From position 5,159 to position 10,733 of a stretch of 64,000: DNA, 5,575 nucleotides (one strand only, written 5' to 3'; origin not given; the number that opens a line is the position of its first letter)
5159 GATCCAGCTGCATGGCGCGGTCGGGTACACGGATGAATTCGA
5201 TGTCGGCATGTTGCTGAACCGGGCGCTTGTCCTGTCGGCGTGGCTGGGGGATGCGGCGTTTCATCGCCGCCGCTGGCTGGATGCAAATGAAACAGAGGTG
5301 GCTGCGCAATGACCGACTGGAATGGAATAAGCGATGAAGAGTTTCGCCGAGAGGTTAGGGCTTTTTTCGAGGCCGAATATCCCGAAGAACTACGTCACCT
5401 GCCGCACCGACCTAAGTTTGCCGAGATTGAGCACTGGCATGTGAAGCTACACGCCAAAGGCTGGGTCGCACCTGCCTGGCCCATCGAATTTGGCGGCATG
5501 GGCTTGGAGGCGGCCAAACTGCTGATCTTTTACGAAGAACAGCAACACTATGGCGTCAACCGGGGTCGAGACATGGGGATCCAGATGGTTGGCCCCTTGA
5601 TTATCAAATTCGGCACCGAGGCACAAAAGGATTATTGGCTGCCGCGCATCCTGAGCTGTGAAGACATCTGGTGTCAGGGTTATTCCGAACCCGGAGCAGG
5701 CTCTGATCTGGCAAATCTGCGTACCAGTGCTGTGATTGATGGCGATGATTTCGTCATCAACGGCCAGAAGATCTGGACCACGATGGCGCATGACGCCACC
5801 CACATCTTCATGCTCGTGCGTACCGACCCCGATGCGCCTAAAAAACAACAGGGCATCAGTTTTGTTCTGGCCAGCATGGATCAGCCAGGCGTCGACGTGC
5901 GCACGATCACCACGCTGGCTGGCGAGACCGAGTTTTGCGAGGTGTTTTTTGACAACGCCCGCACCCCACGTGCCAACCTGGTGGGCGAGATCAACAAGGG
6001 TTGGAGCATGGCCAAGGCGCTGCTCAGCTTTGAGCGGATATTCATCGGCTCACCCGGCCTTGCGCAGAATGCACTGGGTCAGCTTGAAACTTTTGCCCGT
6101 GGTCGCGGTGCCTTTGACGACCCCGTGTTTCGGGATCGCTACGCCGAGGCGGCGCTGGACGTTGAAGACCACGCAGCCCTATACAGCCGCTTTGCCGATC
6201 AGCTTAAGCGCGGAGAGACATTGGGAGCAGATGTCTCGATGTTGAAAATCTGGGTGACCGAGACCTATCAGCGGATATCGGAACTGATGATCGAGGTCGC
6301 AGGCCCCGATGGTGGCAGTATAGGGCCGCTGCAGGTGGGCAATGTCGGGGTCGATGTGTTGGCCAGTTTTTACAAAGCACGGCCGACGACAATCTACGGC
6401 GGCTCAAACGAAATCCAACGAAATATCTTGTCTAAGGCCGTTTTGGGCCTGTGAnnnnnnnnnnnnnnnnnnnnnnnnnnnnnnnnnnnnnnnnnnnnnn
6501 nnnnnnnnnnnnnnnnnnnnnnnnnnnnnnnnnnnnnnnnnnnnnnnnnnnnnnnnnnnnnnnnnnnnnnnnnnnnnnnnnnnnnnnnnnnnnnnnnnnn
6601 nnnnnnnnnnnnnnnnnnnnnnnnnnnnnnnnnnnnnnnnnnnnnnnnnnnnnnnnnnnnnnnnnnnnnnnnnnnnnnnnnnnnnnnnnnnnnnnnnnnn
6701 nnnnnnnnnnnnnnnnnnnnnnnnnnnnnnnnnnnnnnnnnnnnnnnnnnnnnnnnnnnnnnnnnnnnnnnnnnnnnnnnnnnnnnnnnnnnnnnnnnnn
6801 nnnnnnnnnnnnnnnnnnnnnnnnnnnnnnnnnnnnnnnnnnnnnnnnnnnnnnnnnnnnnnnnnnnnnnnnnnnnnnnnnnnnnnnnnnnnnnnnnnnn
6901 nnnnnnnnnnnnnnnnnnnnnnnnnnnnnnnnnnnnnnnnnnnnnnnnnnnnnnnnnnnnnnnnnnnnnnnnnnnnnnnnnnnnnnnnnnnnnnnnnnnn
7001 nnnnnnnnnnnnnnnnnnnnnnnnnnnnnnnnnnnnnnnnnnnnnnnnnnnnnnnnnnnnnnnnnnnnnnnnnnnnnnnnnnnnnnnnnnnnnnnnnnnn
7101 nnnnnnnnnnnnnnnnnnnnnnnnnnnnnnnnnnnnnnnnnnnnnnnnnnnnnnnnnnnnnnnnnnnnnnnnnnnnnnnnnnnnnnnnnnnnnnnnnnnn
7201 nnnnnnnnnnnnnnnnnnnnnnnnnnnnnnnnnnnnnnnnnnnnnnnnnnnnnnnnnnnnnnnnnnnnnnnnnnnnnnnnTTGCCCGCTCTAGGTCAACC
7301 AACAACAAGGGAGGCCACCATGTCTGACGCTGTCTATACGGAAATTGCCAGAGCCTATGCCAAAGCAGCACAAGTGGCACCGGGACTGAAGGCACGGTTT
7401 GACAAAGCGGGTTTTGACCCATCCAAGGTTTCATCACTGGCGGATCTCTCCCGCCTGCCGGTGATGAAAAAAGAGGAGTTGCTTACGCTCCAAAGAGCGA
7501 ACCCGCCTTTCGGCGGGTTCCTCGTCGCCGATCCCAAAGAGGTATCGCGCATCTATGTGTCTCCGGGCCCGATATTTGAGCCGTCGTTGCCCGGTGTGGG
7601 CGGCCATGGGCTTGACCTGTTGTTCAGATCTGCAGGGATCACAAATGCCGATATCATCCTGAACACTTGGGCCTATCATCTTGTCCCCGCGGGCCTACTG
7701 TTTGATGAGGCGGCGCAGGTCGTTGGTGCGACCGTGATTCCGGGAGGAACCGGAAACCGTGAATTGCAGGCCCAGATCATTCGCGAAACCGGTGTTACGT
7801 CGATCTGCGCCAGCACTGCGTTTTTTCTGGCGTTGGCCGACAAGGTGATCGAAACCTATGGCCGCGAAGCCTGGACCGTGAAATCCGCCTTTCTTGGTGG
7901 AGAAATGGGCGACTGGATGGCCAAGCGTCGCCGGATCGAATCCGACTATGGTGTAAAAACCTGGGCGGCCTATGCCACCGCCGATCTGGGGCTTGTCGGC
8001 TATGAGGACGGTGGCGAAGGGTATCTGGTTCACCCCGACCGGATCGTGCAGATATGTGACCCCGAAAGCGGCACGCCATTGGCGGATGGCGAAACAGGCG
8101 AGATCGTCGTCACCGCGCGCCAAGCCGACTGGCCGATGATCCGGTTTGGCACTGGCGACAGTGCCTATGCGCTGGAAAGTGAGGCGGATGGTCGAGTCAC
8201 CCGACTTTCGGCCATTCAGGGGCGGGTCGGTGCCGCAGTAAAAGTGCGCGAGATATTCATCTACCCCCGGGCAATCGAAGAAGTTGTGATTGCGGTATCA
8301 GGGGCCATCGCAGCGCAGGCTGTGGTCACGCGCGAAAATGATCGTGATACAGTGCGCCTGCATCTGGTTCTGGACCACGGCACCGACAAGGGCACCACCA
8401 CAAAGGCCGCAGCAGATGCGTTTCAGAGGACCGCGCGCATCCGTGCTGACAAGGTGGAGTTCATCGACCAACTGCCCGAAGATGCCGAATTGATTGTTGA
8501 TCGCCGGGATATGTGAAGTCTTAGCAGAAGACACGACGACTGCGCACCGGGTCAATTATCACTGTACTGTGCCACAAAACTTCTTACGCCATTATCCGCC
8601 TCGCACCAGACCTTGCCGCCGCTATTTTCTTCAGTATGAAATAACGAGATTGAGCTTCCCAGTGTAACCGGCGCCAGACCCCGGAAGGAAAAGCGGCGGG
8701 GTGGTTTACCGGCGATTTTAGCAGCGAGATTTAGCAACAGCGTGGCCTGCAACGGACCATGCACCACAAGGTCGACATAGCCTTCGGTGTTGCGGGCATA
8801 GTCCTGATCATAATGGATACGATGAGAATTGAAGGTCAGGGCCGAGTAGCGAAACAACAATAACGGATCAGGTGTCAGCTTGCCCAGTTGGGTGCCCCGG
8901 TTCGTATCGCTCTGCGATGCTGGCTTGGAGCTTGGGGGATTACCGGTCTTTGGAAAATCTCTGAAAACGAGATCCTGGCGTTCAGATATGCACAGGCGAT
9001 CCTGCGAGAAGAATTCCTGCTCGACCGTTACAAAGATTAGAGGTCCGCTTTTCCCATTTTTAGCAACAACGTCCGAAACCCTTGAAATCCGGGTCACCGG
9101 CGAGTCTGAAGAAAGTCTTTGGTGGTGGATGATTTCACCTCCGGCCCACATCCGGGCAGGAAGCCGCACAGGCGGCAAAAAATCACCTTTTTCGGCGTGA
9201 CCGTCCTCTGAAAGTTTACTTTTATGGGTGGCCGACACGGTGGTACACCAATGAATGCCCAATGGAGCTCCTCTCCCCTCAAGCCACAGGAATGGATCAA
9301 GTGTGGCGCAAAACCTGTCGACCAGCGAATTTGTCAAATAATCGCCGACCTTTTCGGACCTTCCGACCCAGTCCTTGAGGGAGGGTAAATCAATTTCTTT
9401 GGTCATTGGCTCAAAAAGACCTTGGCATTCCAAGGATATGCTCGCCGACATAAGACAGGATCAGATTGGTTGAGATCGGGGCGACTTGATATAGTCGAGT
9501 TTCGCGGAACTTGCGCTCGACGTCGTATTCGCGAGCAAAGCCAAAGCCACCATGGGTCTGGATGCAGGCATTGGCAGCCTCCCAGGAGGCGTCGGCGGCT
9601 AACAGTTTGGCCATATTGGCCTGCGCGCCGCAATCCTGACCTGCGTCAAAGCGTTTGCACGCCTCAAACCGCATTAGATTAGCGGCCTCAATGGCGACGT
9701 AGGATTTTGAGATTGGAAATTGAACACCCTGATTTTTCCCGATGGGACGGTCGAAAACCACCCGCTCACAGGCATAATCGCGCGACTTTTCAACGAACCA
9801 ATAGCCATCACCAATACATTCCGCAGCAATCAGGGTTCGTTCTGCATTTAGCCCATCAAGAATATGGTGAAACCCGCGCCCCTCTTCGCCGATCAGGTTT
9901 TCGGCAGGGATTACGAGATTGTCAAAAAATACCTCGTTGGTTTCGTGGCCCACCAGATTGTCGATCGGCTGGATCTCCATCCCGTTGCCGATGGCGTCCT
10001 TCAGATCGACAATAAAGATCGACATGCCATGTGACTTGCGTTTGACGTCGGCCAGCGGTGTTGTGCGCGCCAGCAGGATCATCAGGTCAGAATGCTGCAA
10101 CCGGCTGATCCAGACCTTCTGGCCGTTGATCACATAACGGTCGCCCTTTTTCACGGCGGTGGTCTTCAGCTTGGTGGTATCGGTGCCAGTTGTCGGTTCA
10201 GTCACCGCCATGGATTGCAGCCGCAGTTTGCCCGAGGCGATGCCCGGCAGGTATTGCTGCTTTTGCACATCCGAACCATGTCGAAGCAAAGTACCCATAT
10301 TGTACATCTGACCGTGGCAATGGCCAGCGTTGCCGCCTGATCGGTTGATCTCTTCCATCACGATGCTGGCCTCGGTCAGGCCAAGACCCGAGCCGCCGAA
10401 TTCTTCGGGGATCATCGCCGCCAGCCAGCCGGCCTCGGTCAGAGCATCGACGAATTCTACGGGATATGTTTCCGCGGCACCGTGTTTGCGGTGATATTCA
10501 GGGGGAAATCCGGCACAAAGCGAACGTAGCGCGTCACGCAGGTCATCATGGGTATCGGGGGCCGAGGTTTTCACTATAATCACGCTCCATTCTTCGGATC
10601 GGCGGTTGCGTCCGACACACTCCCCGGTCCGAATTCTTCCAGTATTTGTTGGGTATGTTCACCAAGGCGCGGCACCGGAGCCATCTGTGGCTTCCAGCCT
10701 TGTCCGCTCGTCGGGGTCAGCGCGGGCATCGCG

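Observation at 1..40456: Island may encode degradation of quaternary-carbon or beta-blocked (alicyclic) carboxylic acids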

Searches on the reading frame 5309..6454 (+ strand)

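Call 4: search_protein_families(library=ncbifam, proteins=[window:5309-6454:+], max_evalue=0.00001)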
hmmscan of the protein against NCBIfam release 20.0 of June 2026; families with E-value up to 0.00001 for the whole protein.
window:5309-6454:+ (381 aa): 15 families
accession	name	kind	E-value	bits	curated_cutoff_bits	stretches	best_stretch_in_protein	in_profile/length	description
TIGR03204.1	pimC_large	equivalog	1.6e-89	300.5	623.85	1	10-381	9-395/395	pimeloyl-CoA dehydrogenase large subunit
NF042972.1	AcrlCoAredClosAcrC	equivalog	1.6e-37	129.1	640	1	12-379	12-377/378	acryloyl-CoA reductase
NF043006.1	CyhCrbnylCoADH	equivalog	9.2e-36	123.6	650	1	51-377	48-374/380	cyclohexane-1-carbonyl-CoA dehydrogenase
NF045652.1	ProlPCPDhRedW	equivalog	1.7e-27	96.3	650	1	42-378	36-373/376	L-prolyl-[peptidyl-carrier protein] dehydrogenase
NF045552.1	GlutCoADH_Des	equivalog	4.7e-25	88.6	470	1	58-380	57-381/387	glutaryl-CoA dehydrogenase Acd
NF053553.1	prodigi_MBC_PigA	equivalog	1.2e-23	83.9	500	1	98-377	100-378/381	prodigiosin MBC biosynthesis dehydrogenase PigA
TIGR03207.1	cyc_hxne_CoA_dh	equivalog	3.3e-22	78.7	575.35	1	49-273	43-270/372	cyclohexanecarboxyl-CoA dehydrogenase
NF008997.0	PRK12341.1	equivalog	8e-22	77.8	537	1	51-332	50-338/382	acyl-CoA dehydrogenase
NF058590.1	AcCoDHFadEBacil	equivalog_domain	2.5e-20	72.5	600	1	51-273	66-289/586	acyl-CoA dehydrogenase FadE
NF042439.1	SulpropCoADesulf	equivalog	3.1e-17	62.4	600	1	46-380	32-372/379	3-sulfinopropanoyl-CoA desulfinase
NF002885.1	PRK03354.1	equivalog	5.5e-16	58.6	540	1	57-332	56-335/378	crotonobetainyl-CoA dehydrogenase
NF007000.1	PRK09463.1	subfamily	2.3e-14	52.7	600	1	95-373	133-429/726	acyl-CoA dehydrogenase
NF009586.0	PRK13026.1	subfamily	1.9e-12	46.4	608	1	95-197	168-282/777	acyl-CoA dehydrogenase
NF052270.1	Staph_DH_FadE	equivalog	5.3e-12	45.2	600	1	101-320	120-343/400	acyl-CoA dehydrogenase FadE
NF038187.1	FadE_coli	exception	8.4e-06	24.1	1300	1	95-147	208-260/816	acyl-CoA dehydrogenase FadE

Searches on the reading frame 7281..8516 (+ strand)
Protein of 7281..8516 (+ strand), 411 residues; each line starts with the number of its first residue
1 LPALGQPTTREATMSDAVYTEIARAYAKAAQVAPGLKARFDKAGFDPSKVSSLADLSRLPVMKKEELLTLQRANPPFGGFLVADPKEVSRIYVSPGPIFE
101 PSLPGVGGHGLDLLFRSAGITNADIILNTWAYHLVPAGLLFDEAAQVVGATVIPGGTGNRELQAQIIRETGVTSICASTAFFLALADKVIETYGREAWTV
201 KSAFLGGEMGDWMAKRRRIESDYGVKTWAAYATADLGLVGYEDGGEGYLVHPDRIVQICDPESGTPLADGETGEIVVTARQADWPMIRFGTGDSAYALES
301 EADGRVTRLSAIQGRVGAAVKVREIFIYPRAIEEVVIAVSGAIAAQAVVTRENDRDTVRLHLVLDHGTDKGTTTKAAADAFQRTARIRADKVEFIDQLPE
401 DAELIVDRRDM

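Call 4: search_protein_families(library=ncbifam, proteins=[window:7281-8516:+], max_evalue=0.00001)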
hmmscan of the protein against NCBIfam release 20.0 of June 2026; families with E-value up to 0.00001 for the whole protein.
window:7281-8516:+ (411 aa): 6 families
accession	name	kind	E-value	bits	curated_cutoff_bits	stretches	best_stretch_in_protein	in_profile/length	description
NF041878.1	paak_haloarch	equivalog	1.2e-34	119.7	700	1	23-383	22-395/427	phenylacetate--CoA ligase PaaK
TIGR02155.1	PA_CoA_ligase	equivalog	5e-34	117.5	646.3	1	30-375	24-377/422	phenylacetate--CoA ligase PaaK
NF053551.1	FlxY_rubin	equivalog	4.1e-23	81.8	520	1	33-395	28-400/424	flexirubin biosynthesis putative acyl-CoA ligase FlxY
NF045666.1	DVU1553_fam_AMP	equivalog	8.1e-17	61.3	300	1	138-315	148-330/331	DVU_1553 family AMP-dependent CoA ligase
TIGR03335.1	F390_ftsA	equivalog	5.2e-10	38.6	458.7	1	22-279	22-285/445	coenzyme F390 synthetase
NF041217.1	BagE_FevW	exception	5.3e-09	35.5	800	1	117-376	105-372/424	bagremycin/ferroverdin synthetase BagE/FevW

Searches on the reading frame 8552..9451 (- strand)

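Call 4: search_protein_families(library=ncbifam, proteins=[window:8552-9451:-], max_evalue=0.00001)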
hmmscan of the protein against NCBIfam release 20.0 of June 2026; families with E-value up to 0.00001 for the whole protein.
window:8552-9451:- (299 aa): 0 families

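Call 53: search_protein_families(library=pfam, proteins=[window:8552-9451:-], max_evalue=0.0001)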
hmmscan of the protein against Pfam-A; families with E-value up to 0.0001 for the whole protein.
window:8552-9451:- (299 aa): 1 family
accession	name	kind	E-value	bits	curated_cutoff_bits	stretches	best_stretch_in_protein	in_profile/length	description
PF13452.11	FAS1_DH_region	-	9.3e-05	23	22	0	93-151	68-125/132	FAS1-like, dehydratase domain region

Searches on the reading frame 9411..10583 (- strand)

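Call 4: search_protein_families(library=ncbifam, proteins=[window:9411-10583:-], max_evalue=0.00001)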
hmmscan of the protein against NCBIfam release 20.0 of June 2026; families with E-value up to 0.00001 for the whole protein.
window:9411-10583:- (390 aa): 21 families
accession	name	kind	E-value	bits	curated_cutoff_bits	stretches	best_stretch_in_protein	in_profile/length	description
NF042972.1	AcrlCoAredClosAcrC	equivalog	1.7e-65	221.1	640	1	37-365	34-358/378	acryloyl-CoA reductase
NF045552.1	GlutCoADH_Des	equivalog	9.5e-60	202.8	470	1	14-386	11-382/387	glutaryl-CoA dehydrogenase Acd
NF008997.0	PRK12341.1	equivalog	9.2e-58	196.1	537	1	19-380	16-373/382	acyl-CoA dehydrogenase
NF042439.1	SulpropCoADesulf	equivalog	1.9e-55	188.2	600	1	36-386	21-373/379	3-sulfinopropanoyl-CoA desulfinase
NF043006.1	CyhCrbnylCoADH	equivalog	9.5e-50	169.6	650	1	42-368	38-360/380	cyclohexane-1-carbonyl-CoA dehydrogenase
NF002885.1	PRK03354.1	equivalog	3.2e-46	158.1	540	1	30-375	28-365/378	crotonobetainyl-CoA dehydrogenase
NF053553.1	prodigi_MBC_PigA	equivalog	7.1e-46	157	500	1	47-359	44-355/381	prodigiosin MBC biosynthesis dehydrogenase PigA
TIGR03207.1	cyc_hxne_CoA_dh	equivalog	1.3e-44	152.4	575.35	1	35-376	28-364/372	cyclohexanecarboxyl-CoA dehydrogenase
NF045652.1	ProlPCPDhRedW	equivalog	1.7e-43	148.9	650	1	50-350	42-341/376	L-prolyl-[peptidyl-carrier protein] dehydrogenase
NF058590.1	AcCoDHFadEBacil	equivalog_domain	9.5e-43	146.6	600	1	42-366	56-393/586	acyl-CoA dehydrogenase FadE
TIGR03204.1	pimC_large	equivalog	1.6e-37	129.4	623.85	1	41-281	42-274/395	pimeloyl-CoA dehydrogenase large subunit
TIGR03203.1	pimD_small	equivalog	4e-28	98.6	652.7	1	47-362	45-355/378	pimeloyl-CoA dehydrogenase small subunit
NF052270.1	Staph_DH_FadE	equivalog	2.2e-22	79.4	600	1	97-361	115-371/400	acyl-CoA dehydrogenase FadE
NF050027.1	acylCoADhIpdE2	equivalog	3.9e-18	66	450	1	250-360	182-287/311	acyl-CoA dehydrogenase IpdE2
NF007000.1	PRK09463.1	subfamily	4.3e-18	65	600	1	39-351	73-400/726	acyl-CoA dehydrogenase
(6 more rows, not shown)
